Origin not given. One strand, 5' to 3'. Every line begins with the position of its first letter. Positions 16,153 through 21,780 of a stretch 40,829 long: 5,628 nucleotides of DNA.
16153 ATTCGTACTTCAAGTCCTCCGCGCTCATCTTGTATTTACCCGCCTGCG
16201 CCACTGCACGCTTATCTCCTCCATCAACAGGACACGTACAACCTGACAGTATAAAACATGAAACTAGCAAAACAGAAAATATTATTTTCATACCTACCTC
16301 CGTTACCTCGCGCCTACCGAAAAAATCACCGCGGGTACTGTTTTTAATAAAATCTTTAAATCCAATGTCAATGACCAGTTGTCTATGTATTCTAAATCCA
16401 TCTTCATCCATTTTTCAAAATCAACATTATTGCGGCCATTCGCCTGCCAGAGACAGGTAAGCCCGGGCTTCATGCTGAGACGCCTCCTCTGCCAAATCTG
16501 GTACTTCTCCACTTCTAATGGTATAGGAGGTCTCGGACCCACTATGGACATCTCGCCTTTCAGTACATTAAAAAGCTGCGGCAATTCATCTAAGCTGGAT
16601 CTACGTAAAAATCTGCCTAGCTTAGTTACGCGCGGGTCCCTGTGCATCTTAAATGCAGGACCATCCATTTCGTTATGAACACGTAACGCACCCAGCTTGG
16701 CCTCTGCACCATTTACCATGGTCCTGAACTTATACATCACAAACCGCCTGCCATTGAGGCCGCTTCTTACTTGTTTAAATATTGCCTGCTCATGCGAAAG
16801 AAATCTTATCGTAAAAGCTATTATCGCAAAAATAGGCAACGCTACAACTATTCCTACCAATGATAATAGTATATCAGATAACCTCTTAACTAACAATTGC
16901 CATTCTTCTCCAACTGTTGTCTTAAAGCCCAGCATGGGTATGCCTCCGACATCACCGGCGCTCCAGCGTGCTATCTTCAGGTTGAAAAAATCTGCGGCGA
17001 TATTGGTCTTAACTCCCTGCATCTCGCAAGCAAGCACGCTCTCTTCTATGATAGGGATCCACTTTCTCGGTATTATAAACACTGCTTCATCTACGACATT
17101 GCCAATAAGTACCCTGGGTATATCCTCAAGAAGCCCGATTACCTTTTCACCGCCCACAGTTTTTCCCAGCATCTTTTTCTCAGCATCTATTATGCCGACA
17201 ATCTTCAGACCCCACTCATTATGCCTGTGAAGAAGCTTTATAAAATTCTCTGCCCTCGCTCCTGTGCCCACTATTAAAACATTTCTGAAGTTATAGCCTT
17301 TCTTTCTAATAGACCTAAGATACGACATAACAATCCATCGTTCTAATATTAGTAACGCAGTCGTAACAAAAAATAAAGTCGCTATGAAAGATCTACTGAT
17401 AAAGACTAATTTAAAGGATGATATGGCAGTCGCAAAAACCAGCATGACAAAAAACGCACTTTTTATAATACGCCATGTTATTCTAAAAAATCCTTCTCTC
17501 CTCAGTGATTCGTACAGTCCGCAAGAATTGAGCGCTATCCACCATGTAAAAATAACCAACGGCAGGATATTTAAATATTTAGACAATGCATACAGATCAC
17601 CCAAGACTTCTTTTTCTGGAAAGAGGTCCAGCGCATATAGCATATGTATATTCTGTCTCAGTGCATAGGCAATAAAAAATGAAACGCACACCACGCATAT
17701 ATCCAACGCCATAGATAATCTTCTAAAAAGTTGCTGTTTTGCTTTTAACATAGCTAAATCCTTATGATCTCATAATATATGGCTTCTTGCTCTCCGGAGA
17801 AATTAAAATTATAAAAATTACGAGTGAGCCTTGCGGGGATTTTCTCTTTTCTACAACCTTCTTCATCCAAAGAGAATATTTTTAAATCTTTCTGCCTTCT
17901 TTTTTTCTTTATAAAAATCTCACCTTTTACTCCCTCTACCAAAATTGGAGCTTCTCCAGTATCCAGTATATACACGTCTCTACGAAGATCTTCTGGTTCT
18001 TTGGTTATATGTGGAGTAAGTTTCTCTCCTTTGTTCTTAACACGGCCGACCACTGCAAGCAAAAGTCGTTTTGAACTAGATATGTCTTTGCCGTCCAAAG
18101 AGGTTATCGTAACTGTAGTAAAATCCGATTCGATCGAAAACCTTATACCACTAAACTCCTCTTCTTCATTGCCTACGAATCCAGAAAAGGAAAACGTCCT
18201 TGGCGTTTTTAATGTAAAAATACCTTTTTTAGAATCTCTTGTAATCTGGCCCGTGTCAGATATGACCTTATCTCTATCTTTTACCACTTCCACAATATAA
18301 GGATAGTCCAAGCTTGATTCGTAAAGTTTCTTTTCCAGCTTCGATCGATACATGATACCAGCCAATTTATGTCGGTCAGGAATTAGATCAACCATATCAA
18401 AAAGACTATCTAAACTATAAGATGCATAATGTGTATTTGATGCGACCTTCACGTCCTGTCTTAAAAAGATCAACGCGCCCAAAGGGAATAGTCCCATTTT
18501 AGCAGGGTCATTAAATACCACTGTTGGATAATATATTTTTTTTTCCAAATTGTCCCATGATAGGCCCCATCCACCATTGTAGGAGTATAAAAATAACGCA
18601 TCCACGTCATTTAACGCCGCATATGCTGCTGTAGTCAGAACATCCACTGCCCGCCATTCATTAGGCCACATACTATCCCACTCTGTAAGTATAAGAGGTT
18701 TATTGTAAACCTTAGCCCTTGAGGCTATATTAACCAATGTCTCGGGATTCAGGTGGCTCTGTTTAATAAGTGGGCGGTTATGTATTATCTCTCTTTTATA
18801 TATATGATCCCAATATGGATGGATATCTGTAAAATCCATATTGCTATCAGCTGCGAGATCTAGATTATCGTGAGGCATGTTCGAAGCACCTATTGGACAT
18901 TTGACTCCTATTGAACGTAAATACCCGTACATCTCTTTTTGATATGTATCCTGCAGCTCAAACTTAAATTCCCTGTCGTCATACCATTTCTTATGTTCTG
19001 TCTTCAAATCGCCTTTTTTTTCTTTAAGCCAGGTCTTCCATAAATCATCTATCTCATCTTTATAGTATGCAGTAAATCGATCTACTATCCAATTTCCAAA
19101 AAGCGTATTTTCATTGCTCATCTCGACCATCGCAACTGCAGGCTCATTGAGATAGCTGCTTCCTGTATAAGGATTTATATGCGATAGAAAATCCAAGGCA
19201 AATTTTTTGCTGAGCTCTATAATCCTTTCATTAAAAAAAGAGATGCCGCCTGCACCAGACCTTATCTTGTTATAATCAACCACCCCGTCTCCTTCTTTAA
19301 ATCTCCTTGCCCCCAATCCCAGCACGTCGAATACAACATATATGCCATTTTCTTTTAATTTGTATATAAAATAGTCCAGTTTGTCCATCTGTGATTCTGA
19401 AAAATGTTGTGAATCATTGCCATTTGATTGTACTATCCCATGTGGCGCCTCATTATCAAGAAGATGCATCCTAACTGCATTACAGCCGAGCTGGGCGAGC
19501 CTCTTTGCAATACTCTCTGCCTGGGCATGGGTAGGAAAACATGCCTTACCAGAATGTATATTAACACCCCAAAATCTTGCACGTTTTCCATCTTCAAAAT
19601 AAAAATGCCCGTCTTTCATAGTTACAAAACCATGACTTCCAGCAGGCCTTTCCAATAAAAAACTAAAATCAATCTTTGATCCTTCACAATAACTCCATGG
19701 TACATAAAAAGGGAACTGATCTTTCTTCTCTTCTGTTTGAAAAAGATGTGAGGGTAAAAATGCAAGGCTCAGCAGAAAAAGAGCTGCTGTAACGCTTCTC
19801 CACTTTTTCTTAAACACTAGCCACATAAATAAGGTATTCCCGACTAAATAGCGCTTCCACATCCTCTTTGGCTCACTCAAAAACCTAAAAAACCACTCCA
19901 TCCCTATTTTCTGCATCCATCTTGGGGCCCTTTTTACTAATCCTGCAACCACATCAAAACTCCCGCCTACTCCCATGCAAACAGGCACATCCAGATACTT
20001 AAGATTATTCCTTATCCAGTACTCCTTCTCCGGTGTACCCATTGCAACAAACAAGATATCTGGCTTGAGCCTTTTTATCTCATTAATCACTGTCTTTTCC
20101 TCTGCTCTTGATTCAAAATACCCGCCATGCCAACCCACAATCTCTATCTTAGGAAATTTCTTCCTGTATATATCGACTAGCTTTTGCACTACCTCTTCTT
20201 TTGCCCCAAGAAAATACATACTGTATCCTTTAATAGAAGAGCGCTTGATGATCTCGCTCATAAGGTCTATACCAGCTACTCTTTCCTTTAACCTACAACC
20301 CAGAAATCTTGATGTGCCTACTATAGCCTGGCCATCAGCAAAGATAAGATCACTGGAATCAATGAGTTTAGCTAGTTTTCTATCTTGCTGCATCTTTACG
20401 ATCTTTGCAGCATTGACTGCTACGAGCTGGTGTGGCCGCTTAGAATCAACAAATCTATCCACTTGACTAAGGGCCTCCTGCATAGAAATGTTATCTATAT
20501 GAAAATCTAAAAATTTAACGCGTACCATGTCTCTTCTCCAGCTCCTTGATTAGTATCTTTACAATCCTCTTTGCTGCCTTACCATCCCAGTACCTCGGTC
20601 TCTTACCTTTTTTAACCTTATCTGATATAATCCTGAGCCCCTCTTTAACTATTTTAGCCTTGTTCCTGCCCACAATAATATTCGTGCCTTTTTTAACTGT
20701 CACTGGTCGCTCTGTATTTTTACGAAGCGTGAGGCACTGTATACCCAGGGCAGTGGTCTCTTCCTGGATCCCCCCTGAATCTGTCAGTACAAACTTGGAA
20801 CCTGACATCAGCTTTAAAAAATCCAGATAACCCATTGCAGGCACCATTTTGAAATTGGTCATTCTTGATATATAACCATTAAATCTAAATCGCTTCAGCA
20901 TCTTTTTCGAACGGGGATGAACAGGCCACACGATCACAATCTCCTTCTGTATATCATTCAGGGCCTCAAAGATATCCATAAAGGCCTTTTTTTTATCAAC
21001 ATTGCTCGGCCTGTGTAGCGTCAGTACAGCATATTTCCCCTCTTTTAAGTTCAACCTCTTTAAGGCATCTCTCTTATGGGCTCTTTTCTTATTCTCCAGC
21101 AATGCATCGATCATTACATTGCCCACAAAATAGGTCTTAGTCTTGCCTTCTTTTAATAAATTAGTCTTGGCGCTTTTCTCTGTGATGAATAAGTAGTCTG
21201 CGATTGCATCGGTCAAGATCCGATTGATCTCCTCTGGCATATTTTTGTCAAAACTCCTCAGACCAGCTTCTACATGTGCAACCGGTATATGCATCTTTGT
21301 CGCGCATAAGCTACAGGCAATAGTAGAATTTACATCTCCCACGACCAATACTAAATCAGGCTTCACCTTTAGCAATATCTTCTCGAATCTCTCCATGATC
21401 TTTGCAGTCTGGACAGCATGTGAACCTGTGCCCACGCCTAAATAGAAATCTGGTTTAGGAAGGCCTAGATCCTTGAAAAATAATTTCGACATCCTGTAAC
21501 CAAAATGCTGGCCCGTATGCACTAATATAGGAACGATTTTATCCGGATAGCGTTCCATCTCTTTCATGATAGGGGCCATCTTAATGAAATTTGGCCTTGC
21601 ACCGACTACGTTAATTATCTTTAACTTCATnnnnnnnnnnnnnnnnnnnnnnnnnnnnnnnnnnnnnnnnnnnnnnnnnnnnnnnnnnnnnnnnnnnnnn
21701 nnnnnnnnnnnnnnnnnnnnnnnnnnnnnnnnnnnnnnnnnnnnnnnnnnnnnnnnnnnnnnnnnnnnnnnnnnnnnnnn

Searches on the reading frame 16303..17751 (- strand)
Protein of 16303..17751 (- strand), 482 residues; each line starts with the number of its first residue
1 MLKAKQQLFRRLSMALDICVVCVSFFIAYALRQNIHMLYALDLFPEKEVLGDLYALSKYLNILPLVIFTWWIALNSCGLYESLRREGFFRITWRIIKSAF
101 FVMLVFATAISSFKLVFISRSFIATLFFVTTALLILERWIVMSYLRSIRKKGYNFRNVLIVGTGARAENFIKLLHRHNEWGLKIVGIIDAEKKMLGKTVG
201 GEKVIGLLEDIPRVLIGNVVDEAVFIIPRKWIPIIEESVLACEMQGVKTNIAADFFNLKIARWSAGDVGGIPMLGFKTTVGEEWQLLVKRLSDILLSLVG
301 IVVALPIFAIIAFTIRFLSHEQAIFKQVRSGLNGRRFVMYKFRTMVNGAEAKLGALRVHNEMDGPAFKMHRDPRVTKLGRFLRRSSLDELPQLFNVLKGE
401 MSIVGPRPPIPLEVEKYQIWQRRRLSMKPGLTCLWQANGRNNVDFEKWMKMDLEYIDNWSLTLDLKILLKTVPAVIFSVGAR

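Call 7: search_protein_families(library=pfam, proteins=[window:16303-17751:-], max_evalue=0.0001)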
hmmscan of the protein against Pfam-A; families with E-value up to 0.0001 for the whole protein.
window:16303-17751:- (482 aa): 2 families
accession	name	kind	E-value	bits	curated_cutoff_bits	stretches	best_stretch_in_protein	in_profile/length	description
PF02397.22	Bac_transf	-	4.2e-67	225.6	27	1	289-476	1-178/179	Bacterial sugar transferase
PF13727.12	CoA_binding_3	-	5.5e-18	66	25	1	77-230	3-152/175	CoA-binding domain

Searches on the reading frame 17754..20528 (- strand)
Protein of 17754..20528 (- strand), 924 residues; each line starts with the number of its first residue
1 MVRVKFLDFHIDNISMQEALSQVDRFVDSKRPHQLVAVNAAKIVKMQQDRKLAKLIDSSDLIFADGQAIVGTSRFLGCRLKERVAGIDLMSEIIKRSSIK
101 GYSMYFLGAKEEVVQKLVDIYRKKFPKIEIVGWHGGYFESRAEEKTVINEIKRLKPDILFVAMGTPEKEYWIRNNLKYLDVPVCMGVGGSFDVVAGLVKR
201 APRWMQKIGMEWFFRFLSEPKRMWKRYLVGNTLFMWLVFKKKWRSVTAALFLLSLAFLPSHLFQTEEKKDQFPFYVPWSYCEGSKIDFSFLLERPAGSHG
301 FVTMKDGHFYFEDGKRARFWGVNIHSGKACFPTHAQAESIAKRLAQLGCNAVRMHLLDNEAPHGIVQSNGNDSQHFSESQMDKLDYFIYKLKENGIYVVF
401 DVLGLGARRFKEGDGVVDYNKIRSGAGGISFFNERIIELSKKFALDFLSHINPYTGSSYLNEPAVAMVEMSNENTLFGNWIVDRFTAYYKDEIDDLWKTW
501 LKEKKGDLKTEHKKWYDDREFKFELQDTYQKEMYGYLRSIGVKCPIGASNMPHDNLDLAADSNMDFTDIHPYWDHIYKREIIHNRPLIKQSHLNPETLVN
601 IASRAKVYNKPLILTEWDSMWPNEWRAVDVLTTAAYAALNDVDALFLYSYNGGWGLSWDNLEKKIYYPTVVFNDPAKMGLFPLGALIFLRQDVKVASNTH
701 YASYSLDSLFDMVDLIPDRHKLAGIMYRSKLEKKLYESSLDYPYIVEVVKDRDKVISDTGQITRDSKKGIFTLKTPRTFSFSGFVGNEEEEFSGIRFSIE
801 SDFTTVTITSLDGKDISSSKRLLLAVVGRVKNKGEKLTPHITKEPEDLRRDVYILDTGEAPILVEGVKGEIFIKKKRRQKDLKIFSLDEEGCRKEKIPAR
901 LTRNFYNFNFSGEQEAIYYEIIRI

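Call 7: search_protein_families(library=pfam, proteins=[window:17754-20528:-], max_evalue=0.0001)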
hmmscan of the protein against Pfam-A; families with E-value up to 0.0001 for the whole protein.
window:17754-20528:- (924 aa): 1 family
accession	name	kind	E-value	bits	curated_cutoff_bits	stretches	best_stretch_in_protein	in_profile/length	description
PF03808.19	Glyco_tran_WecG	-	1.9e-62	210.5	27.4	1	59-227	1-168/168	Glycosyl transferase WecG/TagA/CpsF family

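Call 85: search_protein_families(library=ncbifam, proteins=[window:17754-20528:-], max_evalue=0.00001)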
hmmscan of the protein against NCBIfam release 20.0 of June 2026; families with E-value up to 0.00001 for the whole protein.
window:17754-20528:- (924 aa): 4 families
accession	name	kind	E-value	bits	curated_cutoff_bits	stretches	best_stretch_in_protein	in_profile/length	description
NF041710.1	UDPacetylman_taseTarA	equivalog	1.8e-52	178.3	350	1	3-243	8-245/247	N-acetylglucosaminyldiphosphoundecaprenol N-acetyl-beta-D-mannosaminyltransferase TarA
TIGR00696.1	wecG_tagA_cpsF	superfamily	1.4e-49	168.2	69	1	55-229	2-175/178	WecB/TagA/CpsF family glycosyltransferase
NF041872.1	EPS_EpsA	equivalog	4.8e-45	154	500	1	3-245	17-261/265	exopolysaccharide biosynthesis glycosyltransferase EpsA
NF002980.1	PRK03692.1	equivalog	4.6e-42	144.1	323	1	28-226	26-225/240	lipopolysaccharide N-acetylmannosaminouronosyltransferase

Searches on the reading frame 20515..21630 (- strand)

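Call 7: search_protein_families(library=pfam, proteins=[window:20515-21630:-], max_evalue=0.0001)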
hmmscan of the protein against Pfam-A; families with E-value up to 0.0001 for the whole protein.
window:20515-21630:- (371 aa): 1 family
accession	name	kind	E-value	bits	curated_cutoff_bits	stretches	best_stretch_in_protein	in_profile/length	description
PF02350.25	Epimerase_2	-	3.2e-108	362.1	30.6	1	32-360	9-346/347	UDP-N-acetylglucosamine 2-epimerase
